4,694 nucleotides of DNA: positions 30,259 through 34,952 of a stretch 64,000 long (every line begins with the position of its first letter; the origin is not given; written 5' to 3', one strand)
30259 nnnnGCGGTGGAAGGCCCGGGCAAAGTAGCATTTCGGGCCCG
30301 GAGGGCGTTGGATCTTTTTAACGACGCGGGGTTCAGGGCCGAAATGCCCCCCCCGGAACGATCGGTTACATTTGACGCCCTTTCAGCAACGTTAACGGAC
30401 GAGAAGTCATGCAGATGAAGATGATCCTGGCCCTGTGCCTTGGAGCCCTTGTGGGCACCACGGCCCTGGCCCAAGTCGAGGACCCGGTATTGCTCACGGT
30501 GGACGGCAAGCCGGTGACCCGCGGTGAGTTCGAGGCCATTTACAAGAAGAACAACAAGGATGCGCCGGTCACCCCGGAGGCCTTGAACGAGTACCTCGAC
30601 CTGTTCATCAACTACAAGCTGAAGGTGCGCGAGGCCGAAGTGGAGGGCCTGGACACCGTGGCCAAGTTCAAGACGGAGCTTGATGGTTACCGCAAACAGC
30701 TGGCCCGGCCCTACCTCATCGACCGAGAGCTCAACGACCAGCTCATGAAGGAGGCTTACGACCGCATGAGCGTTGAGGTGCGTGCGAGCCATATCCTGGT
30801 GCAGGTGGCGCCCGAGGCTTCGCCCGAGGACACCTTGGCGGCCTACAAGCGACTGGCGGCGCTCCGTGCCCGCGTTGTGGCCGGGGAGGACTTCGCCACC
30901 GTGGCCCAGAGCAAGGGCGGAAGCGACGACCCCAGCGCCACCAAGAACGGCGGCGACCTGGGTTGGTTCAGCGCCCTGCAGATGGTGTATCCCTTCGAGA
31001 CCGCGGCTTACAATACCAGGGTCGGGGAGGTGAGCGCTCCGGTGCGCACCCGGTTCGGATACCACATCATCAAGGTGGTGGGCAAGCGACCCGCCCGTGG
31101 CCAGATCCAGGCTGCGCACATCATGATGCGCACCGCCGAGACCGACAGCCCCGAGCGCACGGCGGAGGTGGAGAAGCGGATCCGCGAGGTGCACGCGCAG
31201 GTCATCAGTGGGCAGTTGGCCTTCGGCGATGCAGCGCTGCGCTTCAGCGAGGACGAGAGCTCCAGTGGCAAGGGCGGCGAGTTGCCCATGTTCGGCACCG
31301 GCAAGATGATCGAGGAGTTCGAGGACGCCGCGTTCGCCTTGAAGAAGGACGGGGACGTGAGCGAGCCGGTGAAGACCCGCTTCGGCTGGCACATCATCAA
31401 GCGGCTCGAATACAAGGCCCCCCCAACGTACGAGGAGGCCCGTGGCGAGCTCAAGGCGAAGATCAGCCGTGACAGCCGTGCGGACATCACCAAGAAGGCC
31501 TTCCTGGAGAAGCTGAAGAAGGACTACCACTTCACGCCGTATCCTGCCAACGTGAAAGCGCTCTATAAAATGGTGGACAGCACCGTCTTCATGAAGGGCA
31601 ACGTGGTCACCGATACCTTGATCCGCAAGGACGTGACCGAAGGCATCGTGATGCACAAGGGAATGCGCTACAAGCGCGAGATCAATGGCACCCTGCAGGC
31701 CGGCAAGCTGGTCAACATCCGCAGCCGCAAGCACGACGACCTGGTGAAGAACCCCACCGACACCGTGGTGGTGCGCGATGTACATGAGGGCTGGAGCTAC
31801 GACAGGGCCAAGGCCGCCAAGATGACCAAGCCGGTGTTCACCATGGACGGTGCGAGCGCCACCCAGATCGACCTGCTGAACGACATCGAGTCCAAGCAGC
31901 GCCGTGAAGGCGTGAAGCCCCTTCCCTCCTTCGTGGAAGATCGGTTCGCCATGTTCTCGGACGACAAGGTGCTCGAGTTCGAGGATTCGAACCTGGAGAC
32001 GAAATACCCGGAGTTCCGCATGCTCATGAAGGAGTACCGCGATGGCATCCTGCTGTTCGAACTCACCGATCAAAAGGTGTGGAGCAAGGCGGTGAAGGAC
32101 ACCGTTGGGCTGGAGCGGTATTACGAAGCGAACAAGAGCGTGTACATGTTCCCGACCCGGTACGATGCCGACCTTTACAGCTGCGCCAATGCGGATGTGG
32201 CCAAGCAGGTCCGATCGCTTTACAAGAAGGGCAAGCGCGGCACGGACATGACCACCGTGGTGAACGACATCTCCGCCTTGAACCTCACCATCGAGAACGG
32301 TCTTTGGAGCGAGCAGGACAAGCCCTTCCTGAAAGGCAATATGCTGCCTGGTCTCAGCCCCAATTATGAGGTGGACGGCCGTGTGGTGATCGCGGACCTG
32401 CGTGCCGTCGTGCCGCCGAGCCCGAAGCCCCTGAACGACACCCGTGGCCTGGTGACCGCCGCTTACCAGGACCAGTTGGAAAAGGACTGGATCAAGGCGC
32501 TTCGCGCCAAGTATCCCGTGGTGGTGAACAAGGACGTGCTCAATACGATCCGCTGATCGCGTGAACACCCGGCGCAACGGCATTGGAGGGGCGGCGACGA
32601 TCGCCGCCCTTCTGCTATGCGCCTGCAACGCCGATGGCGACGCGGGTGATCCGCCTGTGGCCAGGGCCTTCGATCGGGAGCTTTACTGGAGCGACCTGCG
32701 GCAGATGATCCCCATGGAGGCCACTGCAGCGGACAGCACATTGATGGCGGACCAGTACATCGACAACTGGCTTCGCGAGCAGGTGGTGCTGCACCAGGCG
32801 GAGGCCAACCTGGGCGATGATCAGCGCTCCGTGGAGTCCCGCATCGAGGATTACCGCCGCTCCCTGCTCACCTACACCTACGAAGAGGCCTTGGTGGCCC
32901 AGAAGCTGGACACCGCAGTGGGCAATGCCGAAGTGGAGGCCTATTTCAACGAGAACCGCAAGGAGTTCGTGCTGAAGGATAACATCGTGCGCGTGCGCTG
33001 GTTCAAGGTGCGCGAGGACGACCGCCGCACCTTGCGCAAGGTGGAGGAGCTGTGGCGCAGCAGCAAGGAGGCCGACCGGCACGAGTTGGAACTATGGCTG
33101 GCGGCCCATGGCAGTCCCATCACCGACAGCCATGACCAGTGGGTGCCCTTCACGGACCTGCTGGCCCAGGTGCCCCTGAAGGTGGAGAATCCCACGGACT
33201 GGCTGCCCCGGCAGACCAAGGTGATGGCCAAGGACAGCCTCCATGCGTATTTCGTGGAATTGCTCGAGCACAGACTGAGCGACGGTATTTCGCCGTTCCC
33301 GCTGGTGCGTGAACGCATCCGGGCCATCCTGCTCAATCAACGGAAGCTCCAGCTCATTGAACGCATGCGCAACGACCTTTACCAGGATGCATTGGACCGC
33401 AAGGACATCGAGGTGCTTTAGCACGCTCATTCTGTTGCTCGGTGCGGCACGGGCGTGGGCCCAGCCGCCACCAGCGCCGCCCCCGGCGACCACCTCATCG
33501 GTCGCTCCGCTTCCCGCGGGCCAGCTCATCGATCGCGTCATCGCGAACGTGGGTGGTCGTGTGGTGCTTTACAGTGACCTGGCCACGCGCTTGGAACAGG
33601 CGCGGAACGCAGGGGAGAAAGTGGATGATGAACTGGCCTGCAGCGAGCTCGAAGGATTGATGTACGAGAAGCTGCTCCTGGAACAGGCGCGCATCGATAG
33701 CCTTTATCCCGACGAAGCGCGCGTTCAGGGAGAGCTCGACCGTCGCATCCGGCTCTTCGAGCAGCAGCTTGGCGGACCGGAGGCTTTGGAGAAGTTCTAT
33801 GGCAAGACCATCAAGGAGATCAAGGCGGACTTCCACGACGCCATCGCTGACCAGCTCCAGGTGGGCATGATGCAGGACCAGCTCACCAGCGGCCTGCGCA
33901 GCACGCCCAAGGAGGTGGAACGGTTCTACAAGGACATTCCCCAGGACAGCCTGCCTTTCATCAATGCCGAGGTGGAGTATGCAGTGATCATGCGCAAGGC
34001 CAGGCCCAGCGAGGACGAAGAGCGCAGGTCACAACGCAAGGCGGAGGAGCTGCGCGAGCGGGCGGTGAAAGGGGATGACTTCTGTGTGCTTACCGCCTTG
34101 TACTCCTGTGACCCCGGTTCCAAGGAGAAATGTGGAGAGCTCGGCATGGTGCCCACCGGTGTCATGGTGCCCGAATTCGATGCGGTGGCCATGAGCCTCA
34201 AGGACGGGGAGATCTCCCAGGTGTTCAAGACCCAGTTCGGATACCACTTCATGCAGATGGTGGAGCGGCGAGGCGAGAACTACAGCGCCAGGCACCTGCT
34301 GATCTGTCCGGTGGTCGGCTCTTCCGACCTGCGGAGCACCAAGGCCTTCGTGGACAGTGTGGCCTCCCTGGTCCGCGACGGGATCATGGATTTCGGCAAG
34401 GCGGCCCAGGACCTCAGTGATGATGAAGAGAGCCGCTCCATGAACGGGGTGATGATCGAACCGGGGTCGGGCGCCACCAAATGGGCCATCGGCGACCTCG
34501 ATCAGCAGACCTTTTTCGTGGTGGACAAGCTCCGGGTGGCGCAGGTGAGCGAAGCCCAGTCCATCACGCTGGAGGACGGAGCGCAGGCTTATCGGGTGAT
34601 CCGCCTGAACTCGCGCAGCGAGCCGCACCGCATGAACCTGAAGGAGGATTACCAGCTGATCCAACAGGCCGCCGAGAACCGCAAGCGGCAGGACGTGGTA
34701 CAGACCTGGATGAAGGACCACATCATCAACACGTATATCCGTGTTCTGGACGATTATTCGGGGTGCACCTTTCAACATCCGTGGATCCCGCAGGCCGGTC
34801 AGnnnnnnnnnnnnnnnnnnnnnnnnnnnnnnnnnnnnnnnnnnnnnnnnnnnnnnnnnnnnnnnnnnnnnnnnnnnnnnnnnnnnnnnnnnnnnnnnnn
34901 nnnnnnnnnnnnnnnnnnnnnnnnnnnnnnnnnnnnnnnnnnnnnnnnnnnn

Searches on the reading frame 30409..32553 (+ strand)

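Call 22: search_protein_families(library=ncbifam, proteins=[window:30409-32553:+], max_evalue=0.001)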
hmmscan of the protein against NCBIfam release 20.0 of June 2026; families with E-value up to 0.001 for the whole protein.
window:30409-32553:+ (715 aa): 9 families
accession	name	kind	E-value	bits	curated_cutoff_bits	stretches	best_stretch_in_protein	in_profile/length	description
NF002846.0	PRK03095.1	equivalog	1.7e-43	149.2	361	2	232-359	132-246/287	peptidylprolyl isomerase PrsA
NF002824.0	PRK02998.1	subfamily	1e-38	133.3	360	2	255-363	145-251/283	peptidylprolyl isomerase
NF002827.0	PRK03002.1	equivalog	4.1e-35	121.2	343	2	101-228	117-227/285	peptidylprolyl isomerase PrsA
NF000809.0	PRK00059.1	equivalog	4.5e-34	118.3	303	2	114-227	187-288/336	peptidylprolyl isomerase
NF008038.0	PRK10770.1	equivalog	6.4e-29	101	394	2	232-335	284-383/431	peptidylprolyl isomerase SurA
NF003356.0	PRK04405.1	subfamily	1.4e-18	67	339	2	271-359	170-260/299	peptidylprolyl isomerase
TIGR02933.1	nifM_nitrog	equivalog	3.9e-18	66.3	168.2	2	232-330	123-215/256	nitrogen fixation protein NifM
NF011969.0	PRK15441.1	equivalog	6.7e-17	61.7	127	2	152-224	21-90/93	peptidylprolyl isomerase PpiC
NF008054.0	PRK10788.1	equivalog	1.3e-13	50.6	493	1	154-227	289-359/626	peptidylprolyl isomerase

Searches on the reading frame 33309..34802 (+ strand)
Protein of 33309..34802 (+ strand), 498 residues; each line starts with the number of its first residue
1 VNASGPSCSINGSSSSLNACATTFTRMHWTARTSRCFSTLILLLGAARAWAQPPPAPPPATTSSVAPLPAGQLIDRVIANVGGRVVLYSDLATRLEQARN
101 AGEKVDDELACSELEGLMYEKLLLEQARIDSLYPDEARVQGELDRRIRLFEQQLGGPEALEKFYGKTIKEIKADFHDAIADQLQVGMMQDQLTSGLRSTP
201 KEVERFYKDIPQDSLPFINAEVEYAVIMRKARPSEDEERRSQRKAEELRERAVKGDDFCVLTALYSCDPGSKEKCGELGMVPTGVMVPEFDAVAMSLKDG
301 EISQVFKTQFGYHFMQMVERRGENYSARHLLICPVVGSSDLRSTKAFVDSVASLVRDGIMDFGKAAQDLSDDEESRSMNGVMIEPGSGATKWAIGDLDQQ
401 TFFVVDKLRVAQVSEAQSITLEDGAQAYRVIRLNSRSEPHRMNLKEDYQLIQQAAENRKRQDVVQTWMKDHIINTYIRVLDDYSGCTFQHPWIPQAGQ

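Call 22: search_protein_families(library=ncbifam, proteins=[window:33309-34802:+], max_evalue=0.001)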
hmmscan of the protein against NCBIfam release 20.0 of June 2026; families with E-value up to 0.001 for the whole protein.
window:33309-34802:+ (498 aa): 9 families
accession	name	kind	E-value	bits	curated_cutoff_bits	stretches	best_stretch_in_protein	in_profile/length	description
NF000809.0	PRK00059.1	equivalog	5.7e-24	85.1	303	1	112-321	88-288/336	peptidylprolyl isomerase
NF008038.0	PRK10770.1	equivalog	1.1e-18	67.3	394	1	68-482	19-428/431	peptidylprolyl isomerase SurA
NF002824.0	PRK02998.1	subfamily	3.5e-18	66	360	1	242-321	145-224/283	peptidylprolyl isomerase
NF002846.0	PRK03095.1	equivalog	1.7e-15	57.3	361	1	243-322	144-223/287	peptidylprolyl isomerase PrsA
NF002827.0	PRK03002.1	equivalog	2.7e-12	46.3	343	1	242-321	147-226/285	peptidylprolyl isomerase PrsA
NF011969.0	PRK15441.1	equivalog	1.4e-08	35.1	127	1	243-320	16-92/93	peptidylprolyl isomerase PpiC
TIGR02933.1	nifM_nitrog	equivalog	8.3e-06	25.8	168.2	1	243-315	143-215/256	nitrogen fixation protein NifM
NF008054.0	PRK10788.1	equivalog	3e-05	22.9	493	1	241-317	280-355/626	peptidylprolyl isomerase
NF003356.0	PRK04405.1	subfamily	8.7e-05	21.7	339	1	244-321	157-237/299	peptidylprolyl isomerase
